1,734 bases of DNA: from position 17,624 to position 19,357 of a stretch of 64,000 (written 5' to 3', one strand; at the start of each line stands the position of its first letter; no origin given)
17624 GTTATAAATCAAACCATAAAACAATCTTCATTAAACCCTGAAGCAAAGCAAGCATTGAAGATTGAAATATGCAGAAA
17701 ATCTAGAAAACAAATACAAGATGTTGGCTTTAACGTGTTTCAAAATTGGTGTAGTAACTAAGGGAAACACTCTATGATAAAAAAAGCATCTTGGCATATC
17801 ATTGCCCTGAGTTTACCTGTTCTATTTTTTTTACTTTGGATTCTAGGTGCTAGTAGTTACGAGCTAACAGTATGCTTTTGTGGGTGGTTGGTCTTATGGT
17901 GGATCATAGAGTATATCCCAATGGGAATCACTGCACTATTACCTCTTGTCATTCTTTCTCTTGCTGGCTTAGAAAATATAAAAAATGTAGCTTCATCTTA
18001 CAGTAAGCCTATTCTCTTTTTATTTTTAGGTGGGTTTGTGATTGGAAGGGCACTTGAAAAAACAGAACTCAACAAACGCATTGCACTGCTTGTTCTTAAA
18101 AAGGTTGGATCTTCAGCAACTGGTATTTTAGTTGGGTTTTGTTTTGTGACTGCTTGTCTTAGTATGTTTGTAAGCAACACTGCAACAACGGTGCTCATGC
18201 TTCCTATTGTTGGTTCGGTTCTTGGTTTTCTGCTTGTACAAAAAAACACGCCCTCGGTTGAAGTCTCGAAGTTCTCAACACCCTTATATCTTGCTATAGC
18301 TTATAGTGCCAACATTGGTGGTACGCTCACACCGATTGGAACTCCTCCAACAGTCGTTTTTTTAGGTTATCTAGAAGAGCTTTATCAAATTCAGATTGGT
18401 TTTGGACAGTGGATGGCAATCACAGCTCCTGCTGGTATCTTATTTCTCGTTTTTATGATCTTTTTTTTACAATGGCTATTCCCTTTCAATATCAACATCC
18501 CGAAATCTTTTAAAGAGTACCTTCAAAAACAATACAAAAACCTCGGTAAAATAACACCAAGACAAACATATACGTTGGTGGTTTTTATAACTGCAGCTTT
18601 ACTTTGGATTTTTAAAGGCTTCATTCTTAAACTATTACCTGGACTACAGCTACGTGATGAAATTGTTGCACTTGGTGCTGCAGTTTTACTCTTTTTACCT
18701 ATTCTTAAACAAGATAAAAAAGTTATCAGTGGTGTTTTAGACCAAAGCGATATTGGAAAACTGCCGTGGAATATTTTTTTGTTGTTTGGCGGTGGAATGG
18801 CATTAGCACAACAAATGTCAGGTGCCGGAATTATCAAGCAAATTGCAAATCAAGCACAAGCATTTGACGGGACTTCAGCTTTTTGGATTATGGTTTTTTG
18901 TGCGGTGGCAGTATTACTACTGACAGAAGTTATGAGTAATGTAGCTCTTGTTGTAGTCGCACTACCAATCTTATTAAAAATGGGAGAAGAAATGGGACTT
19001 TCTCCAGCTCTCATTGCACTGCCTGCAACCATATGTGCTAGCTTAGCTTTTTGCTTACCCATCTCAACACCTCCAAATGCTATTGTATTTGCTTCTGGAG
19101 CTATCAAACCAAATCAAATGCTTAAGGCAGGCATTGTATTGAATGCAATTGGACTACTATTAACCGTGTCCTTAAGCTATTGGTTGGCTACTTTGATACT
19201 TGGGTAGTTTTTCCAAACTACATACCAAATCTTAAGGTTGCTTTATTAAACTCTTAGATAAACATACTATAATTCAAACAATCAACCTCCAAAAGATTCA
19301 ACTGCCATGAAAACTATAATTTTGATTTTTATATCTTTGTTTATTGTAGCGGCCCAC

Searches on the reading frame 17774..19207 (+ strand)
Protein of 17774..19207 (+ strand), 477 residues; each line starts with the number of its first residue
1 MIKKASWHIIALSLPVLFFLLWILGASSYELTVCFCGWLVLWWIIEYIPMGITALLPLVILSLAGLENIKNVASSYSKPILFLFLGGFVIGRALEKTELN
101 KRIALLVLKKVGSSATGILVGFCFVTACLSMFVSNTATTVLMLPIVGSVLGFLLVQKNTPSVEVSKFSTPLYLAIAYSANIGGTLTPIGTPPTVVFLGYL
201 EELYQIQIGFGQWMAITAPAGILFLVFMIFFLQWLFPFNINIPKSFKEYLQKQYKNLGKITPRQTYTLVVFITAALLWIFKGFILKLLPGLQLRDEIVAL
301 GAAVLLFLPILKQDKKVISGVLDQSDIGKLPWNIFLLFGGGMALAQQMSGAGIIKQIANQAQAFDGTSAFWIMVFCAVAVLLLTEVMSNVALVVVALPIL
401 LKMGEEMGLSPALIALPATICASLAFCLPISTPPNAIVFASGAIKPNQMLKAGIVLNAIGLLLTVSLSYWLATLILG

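Call 58: search_protein_families(library=pfam, proteins=[window:17774-19207:+], max_evalue=0.00001)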
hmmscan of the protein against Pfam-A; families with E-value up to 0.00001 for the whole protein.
window:17774-19207:+ (477 aa): 2 families
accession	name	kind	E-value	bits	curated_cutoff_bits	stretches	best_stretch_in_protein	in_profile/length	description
PF00939.25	Na_sulph_symp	-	4e-59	201.3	27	1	39-471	40-467/472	Sodium:sulfate symporter transmembrane region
PF03600.22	CitMHS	-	3e-53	181.5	31.9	2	41-287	2-222/336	Citrate transporter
